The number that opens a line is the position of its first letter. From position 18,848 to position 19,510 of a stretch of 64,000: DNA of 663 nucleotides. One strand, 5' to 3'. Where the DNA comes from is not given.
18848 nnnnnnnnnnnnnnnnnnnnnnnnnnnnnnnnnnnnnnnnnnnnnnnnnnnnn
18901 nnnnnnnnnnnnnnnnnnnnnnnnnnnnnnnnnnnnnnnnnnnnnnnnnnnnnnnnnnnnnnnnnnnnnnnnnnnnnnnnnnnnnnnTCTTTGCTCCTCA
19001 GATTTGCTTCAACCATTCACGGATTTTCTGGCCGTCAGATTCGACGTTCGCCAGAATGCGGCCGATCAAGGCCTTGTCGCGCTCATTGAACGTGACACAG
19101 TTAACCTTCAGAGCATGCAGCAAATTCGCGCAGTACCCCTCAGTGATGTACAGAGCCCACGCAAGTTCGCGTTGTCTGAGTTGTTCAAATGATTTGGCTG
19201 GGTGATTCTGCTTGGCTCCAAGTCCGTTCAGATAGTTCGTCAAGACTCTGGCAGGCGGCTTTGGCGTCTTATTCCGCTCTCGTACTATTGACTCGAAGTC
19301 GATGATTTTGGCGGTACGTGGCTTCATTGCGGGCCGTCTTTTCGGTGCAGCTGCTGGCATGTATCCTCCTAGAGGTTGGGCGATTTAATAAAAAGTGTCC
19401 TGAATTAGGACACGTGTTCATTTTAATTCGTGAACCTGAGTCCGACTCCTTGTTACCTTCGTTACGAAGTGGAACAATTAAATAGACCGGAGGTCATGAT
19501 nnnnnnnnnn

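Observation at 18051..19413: Reverse-oriented H-NS module with palindromic operator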

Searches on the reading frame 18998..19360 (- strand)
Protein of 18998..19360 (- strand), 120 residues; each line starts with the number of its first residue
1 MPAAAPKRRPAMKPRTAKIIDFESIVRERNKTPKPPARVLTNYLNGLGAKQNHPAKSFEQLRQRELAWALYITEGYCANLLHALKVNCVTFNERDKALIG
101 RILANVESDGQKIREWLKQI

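Call 3: search_protein_families(library=pfam, proteins=[window:18998-19360:-], max_evalue=0.1)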
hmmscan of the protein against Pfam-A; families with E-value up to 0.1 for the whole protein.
window:18998-19360:- (120 aa): 0 families

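Call 14: search_protein_families(library=phrogs, proteins=[window:18998-19360:-], max_evalue=0.1)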
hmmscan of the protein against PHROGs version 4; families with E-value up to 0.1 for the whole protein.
window:18998-19360:- (120 aa): 0 families

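Call 15: search_protein_families(library=ncbifam, proteins=[window:18998-19360:-], max_evalue=0.1)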
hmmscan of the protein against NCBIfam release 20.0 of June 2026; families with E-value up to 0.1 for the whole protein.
window:18998-19360:- (120 aa): 0 families

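Call 21: find_related_loci(query=window:18998-19360:-, collection=viral_contigs, flank=8000)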
Query window:18998-19360:- (120 aa) in viral_contigs; peptide patterns used: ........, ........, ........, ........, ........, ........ (x = any residue, [..] = any of these).
3 stretches matched a pattern, but none encodes a relative of the query by tblastn (E <= 1e-3).

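Call 22: find_homologous_proteins(query=window:18998-19360:-, max_evalue=0.01)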
Query window:18998-19360:- (120 aa): 16 proteins with E <= 0.01 among 22 candidates.
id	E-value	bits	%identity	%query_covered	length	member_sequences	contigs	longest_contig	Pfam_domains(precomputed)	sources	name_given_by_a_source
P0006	2.0e-66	239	100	91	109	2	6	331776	-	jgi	jgi:hypothetical protein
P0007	2.0e-51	191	74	97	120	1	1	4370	-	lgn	-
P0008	4.8e-50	186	72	100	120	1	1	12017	-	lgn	-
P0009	5.8e-47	176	72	94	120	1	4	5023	-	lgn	-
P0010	1.5e-45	172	69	100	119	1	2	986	-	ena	-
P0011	2.7e-45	171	67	100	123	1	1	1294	-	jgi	jgi:hypothetical protein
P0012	7.5e-45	170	67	100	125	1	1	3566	-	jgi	jgi:hypothetical protein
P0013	8.3e-37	144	59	95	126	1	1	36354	-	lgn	-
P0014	1.9e-18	84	52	73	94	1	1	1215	-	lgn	-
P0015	4.8e-18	83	59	53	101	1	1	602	-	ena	-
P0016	2.1e-17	81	51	65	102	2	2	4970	-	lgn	-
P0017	2.1e-16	78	62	50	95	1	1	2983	-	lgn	-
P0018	3.2e-16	77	56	55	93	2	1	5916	-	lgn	-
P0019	2.1e-10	59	53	57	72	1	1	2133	-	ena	-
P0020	9.8e-10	56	54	51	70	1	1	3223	-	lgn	-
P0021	1.6e-8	52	41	74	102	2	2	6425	-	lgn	-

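Call 23: find_encoding_contigs(protein=P0008, flank=8000, max_places=2)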
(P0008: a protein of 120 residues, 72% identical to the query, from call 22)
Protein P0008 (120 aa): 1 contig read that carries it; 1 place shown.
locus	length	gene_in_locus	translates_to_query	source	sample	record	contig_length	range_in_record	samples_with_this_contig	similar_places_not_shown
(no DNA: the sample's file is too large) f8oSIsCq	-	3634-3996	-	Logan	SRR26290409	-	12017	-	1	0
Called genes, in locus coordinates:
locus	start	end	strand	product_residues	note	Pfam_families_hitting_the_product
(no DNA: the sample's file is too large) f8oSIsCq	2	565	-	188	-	?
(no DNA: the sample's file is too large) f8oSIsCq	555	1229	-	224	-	-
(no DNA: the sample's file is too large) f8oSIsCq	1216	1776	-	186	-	-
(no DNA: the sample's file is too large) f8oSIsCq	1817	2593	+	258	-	-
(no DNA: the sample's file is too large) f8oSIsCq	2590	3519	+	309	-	-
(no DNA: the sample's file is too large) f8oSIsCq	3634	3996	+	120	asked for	-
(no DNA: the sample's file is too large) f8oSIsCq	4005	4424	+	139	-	PF00816:Histone_HNS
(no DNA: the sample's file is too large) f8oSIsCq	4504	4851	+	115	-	PF07366:SnoaL (faint), PF12680:SnoaL_2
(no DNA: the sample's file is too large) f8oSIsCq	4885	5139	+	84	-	-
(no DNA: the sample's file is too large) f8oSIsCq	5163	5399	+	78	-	-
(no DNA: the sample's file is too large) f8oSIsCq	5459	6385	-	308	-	PF13240:Zn_Ribbon_1 (weak), PF24463:DUF7577 (weak)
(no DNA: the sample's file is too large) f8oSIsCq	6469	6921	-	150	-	PF10544:T5orf172 (weak), PF13455:MUG113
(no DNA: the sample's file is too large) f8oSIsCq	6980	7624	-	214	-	-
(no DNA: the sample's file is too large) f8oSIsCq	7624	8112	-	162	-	PF20274:cREC_REC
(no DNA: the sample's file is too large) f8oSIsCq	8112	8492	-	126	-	-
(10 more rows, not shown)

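Call 24: find_encoding_contigs(protein=P0013, flank=8000, max_places=2)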
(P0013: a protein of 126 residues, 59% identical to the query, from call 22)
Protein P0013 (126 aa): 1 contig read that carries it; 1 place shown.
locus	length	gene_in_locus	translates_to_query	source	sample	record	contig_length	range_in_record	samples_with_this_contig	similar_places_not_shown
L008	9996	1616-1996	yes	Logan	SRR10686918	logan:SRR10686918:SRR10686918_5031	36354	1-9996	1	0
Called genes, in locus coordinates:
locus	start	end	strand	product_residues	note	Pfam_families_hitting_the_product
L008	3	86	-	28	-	?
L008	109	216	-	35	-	-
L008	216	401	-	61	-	-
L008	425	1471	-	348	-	PF09414:RNA_ligase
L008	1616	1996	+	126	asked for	-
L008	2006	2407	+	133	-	PF00816:Histone_HNS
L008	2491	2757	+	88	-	-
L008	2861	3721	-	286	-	PF24463:DUF7577 (weak), PF13240:Zn_Ribbon_1 (weak)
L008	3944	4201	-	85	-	-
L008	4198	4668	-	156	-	-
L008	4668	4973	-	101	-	-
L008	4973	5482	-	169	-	PF20274:cREC_REC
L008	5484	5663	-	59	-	-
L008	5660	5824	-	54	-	-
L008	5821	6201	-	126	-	-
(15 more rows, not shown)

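Call 25: find_encoding_contigs(protein=P0007, flank=8000, max_places=2)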
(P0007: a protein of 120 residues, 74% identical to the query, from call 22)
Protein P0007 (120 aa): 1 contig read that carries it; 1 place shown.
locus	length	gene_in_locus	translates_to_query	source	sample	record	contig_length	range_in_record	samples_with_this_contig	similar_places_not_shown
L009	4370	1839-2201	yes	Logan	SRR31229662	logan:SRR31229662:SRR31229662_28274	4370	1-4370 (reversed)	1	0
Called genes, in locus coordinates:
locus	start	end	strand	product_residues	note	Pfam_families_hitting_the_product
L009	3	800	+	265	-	?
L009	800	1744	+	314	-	-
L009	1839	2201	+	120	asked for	-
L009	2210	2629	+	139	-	PF00816:Histone_HNS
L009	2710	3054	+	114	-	PF12680:SnoaL_2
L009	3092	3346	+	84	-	-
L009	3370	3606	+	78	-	-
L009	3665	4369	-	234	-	?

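Call 26: find_encoding_contigs(protein=P0009, flank=8000, max_places=2)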
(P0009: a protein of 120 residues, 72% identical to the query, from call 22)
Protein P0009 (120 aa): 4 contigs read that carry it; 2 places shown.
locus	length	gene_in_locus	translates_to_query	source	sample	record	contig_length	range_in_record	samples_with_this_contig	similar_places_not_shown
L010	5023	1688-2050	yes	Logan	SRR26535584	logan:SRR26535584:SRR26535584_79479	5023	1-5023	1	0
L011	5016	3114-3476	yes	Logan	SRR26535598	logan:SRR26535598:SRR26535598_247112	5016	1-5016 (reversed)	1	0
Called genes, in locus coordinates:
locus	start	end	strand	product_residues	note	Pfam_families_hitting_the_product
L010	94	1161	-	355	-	PF09414:RNA_ligase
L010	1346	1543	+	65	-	-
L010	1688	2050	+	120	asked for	-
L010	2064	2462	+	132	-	PF00816:Histone_HNS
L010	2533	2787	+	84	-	-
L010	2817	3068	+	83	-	-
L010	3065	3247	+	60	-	-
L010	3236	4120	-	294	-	PF24463:DUF7577 (weak), PF13240:Zn_Ribbon_1 (weak)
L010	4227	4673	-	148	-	PF00293:NUDIX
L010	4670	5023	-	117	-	?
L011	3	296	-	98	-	?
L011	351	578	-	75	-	-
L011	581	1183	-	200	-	-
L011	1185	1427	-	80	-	-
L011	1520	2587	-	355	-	PF09414:RNA_ligase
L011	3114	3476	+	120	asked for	-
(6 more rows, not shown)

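Call 38: predict_structure(alignment_id=A2)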
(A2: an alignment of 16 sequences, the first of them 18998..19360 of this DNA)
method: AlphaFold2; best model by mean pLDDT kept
length: 120 residues; sequences in the alignment: 16
mean_pLDDT: 75.6   pTM: 0.49
mean pLDDT of the five models: 75.6, 72.9, 72.9, 70.9, 70.8
residues with pLDDT >= 90: 50; 70-90: 14; 50-70: 52; < 50: 4
segments of 3 or more residues with pLDDT < 50: 1-3
pLDDT, mean of each block of 10 residues (from residue 1): 51 56 65 57 55 65 94 96 86 94 95 94
secondary structure, 60 per line:
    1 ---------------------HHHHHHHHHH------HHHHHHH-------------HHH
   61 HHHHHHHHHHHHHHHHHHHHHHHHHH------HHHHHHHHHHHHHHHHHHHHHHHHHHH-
elements in order: H22-31 H38-44 H58-86 H93-119

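Call 40: fold_search(model_id=the predicted structure, library=pdb)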
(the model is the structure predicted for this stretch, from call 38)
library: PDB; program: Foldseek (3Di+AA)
matches with E <= 10: 137; with E <= 0.001: 0
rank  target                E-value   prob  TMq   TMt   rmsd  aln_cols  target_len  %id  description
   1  9p4j_E                4.4e-01  0.90  0.47  0.16  10.3       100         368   16  The structure of Retron Eco8 in Apo state (released 2025-11-12)
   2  8wt6_B                6.8e-01  0.85  0.48  0.19   9.8        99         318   18  Cryo-EM structure of the IS621 recombinase in complex with bridge RNA, donor DNA, and target DNA in the pre-strand exc (released 2024-06-26)
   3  6u42_5T               9.3e-01  0.10  0.22  0.16  43.5       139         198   16  Natively decorated ciliary doublet microtubule (released 2019-11-13)
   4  9t56_D                1.3e+00  0.63  0.46  0.19   9.7       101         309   18  Cryo-EM structure of ISCro4-DBL-TBL-tDNA-dDNA synaptic complex (released 2026-02-18)
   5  5me8_A                1.4e+00  0.89  0.52  0.58   7.0        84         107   17  N-terminal domain of the human tumor suppressor ING5 (released 2018-03-14)
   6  3stq_C                1.5e+00  0.75  0.42  0.58  11.2        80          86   14  Hypothetical protein PA2703 Pseudomonas aeruginosa PAO1 (released 2012-02-08)
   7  9ryc_D                1.6e+00  0.63  0.45  0.48   8.1        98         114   16  Structure of human 1918 influenza A polymerase heterotrimer in complex with WSN NEP. (released 2025-12-24)
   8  8glv_5V               1.6e+00  0.08  0.22  0.16  43.1       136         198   17  96-nm repeat unit of doublet microtubules from Chlamydomonas reinhardtii flagella (released 2023-05-31)
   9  9t56_B                1.8e+00  0.54  0.46  0.18   9.6       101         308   19  Cryo-EM structure of ISCro4-DBL-TBL-tDNA-dDNA synaptic complex (released 2026-02-18)
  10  8uoq_1                1.8e+00  0.13  0.30  0.11  24.1       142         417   14  Composite map of PIC_delta_TFIIK form2 (released 2024-10-23)
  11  8wt9_B                1.9e+00  0.57  0.48  0.19   9.3        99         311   18  Cryo-EM structure of the IS621 recombinase in complex with bridge RNA, donor DNA, and target DNA in the post-strand ex (released 2024-06-26)
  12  8wt9_A                1.9e+00  0.57  0.46  0.18   8.3        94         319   18  Cryo-EM structure of the IS621 recombinase in complex with bridge RNA, donor DNA, and target DNA in the post-strand ex (released 2024-06-26)
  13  4afl_E                2.0e+00  0.82  0.50  0.59   4.9        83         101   12  The crystal structure of the ING4 dimerization domain reveals the functional organization of the ING family of chromat (released 2012-02-22)
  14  6jyi_A                2.0e+00  0.60  0.48  0.33  10.8       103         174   11  Crystal structure of the PadR-like transcriptional regulator BC1756 from Bacillus cereus (released 2019-06-26)
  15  8wt6_C                2.1e+00  0.47  0.46  0.19   9.6       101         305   18  Cryo-EM structure of the IS621 recombinase in complex with bridge RNA, donor DNA, and target DNA in the pre-strand exc (released 2024-06-26)
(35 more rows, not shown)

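Call 42: find_related_loci(query=A2, collection=metagenome_contigs, flank=4000)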
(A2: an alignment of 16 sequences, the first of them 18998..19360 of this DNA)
Query A2 (120 aa) in metagenome_contigs; peptide patterns used: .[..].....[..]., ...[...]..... (x = any residue, [..] = any of these).
42 stretches matched a pattern; 5 encode a relative of the query (tblastn E <= 1e-3); 5 distinct loci.
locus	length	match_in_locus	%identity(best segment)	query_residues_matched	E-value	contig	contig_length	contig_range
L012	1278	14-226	61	50-120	1e-28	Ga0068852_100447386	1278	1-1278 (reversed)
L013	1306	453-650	59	55-120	8e-25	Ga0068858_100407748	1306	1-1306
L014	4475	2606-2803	59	55-120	1e-24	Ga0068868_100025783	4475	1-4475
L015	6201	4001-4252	49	35-120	8e-24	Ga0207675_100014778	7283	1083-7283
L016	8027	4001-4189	54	57-119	3e-16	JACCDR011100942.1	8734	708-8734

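Call 43: find_related_loci(query=A2, collection=genome_contigs, flank=4000)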
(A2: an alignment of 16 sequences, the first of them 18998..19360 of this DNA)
Query A2 (120 aa) in genome_contigs; peptide patterns used: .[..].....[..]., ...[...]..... (x = any residue, [..] = any of these).
19 stretches matched a pattern, but none encodes a relative of the query by tblastn (E <= 1e-3).

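Call 44: find_related_loci(query=A2, collection=viral_contigs, flank=4000)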
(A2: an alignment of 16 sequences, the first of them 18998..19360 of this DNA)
Query A2 (120 aa) in viral_contigs; peptide patterns used: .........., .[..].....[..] (x = any residue, [..] = any of these).
80 stretches matched a pattern, but none encodes a relative of the query by tblastn (E <= 1e-3).

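Call 47: find_encoding_contigs(protein=P0012, flank=4000, max_places=2)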
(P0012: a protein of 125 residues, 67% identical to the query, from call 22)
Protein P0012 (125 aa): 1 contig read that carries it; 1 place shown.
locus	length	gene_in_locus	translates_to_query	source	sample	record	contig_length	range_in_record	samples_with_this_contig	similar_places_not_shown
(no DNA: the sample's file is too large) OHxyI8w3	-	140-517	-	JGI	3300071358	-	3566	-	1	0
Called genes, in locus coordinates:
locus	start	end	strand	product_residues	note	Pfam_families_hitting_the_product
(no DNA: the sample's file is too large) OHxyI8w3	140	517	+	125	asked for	-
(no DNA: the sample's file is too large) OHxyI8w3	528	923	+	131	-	PF00816:Histone_HNS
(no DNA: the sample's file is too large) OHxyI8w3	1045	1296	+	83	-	-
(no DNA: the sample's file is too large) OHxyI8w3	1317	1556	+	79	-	-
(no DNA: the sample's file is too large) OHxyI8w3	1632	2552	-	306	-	PF13240:Zn_Ribbon_1 (weak), PF24463:DUF7577 (weak)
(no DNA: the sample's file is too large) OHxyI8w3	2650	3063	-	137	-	PF10544:T5orf172, PF13455:MUG113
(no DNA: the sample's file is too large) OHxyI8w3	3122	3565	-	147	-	?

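Call 48: find_encoding_contigs(protein=P0011, flank=4000, max_places=2)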
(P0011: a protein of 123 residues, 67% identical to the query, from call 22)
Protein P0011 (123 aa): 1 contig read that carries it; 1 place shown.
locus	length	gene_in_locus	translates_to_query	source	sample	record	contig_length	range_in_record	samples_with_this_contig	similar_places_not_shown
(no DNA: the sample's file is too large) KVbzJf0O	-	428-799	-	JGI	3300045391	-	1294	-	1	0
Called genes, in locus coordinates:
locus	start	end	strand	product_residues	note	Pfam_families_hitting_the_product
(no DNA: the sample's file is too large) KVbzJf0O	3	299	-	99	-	?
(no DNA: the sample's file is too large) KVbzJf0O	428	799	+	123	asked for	-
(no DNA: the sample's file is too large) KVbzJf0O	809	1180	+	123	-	PF00816:Histone_HNS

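Call 49: find_encoding_contigs(protein=P0010, flank=4000, max_places=2)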
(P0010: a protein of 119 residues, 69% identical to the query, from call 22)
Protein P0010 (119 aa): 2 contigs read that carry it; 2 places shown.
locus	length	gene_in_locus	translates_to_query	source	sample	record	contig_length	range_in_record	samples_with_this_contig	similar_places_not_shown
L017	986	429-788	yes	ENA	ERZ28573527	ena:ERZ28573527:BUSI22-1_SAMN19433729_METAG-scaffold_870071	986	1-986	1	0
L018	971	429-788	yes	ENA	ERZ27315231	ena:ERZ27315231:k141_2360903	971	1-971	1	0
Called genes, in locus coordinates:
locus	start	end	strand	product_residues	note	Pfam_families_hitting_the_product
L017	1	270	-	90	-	?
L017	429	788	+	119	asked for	-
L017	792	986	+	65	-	?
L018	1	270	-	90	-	?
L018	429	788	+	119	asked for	-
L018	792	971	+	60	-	?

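Call 68: search_protein_representatives(alignment_id=A2)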
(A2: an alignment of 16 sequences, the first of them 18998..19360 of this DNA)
Query: 16 sequences, 104 profile positions. Proteins with E-value up to 0.001 (for the whole library): 93; up to 1e-10: 47; up to 1e-30: 2. The best 93 are listed.
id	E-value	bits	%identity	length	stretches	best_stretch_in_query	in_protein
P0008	2.6e-44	165.5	-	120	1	1-103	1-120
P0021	8.8e-35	134.9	-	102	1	4-103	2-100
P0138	5.1e-26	106.7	-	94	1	28-103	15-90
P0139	7.5e-26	106.2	-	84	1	27-103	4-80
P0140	2.7e-25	104.4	-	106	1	5-103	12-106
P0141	2.4e-24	101.3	-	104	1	8-103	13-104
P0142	5.2e-24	100.3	-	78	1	39-103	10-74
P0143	9.0e-24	99.5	-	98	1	10-103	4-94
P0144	2.8e-20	88.3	-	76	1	31-103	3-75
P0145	2.9e-20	88.2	-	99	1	40-103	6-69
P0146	9.4e-19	83.4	-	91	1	30-103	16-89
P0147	8.7e-17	77.1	-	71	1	35-101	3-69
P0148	1.6e-16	76.2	-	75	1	35-103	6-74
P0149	1.7e-16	76.1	-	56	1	52-103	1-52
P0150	1.2e-15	73.4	-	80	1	30-103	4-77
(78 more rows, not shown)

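Call 71: search_protein_families(library=phrogs, alignment_id=A7, max_evalue=0.01)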
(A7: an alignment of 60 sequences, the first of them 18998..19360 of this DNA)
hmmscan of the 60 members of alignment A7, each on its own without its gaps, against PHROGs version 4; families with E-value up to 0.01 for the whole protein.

A. member 1, window:18998-19360:- (120 aa): 0 families

B. families by the number of members that match (of 60 scanned): 1 family
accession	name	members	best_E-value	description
phrog_24199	-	1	0.0055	-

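Call 72: search_protein_families(library=pfam, alignment_id=A7, max_evalue=0.01)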
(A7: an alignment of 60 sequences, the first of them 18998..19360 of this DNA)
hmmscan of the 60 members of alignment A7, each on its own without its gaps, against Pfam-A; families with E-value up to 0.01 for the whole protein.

A. member 1, window:18998-19360:- (120 aa): 0 families

B. families by the number of members that match (of 60 scanned): 0 families

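Call 73: search_solved_structures(query=A7, max_evalue=10, show_alignments=2)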
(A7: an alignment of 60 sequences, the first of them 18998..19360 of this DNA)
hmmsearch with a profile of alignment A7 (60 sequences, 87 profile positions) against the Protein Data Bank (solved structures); distinct sequences matched with E-value up to 10: 10.
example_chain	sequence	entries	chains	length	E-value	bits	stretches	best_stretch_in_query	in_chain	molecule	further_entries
9j9w_B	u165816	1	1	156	0.64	13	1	35-73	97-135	TseN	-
6z0m_B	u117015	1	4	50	1.4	11.9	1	49-78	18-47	Cys-Ncap strand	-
2esb_A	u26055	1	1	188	1.6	11.7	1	28-50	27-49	Dual specificity protein phosphatase 18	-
5jsn_B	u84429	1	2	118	1.8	11.6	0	54-83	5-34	Bcl2 inhibitor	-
5tgw_A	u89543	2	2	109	2.6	11.1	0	50-75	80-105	PS1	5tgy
1eq1_A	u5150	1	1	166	2.7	11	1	51-81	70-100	APOLIPOPHORIN-III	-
5j2l_B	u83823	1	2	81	4.5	10.3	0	54-80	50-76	protein design 2L4HC2_11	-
3tnu_A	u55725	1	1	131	7.3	9.6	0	53-82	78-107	Keratin, type I cytoskeletal 14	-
6jfv_A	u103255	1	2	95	8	9.5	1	53-82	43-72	Keratin, type I cytoskeletal 14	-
4oyd_B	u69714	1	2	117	9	9.3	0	54-83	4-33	Computationally designed Inhibitor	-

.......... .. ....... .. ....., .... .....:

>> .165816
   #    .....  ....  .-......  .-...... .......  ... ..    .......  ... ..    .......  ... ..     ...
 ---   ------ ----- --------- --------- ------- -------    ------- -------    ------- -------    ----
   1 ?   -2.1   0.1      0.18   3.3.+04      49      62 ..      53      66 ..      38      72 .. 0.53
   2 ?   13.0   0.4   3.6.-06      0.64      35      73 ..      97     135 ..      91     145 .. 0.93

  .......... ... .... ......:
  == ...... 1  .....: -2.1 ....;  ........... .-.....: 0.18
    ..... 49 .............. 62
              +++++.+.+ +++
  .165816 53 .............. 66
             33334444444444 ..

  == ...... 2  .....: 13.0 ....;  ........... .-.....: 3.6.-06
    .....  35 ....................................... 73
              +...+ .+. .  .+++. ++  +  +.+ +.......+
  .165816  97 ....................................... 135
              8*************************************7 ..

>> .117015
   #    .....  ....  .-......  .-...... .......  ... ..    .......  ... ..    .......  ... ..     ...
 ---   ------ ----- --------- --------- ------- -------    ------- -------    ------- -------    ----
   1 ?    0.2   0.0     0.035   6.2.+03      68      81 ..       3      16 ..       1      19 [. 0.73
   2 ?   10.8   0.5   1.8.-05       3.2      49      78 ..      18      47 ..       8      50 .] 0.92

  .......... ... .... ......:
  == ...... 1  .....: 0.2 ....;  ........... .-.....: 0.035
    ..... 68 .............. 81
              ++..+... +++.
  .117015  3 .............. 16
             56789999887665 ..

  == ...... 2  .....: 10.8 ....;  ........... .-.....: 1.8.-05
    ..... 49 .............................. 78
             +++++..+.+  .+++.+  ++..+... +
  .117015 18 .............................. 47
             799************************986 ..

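Call 81: find_encoding_contigs(protein=P0021, flank=5000, max_places=2)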
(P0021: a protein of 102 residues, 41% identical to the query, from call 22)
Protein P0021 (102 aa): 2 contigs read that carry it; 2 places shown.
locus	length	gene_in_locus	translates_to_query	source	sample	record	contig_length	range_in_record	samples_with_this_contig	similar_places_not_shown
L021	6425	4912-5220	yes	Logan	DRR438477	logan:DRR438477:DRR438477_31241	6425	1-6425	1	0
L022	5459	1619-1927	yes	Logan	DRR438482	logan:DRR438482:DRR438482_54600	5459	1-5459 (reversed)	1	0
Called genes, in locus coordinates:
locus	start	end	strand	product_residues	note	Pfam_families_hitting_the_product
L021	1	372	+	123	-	?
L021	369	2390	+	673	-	PF13476:AAA_23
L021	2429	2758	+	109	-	-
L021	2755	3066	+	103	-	-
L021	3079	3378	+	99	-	-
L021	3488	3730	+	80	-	-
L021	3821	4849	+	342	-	PF17762:HTH_ParB (faint)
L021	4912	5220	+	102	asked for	-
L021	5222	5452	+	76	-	-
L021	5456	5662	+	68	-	-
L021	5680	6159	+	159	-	-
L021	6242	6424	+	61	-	?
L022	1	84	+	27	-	?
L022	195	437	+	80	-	-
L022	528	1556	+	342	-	PF17762:HTH_ParB (faint)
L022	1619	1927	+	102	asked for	-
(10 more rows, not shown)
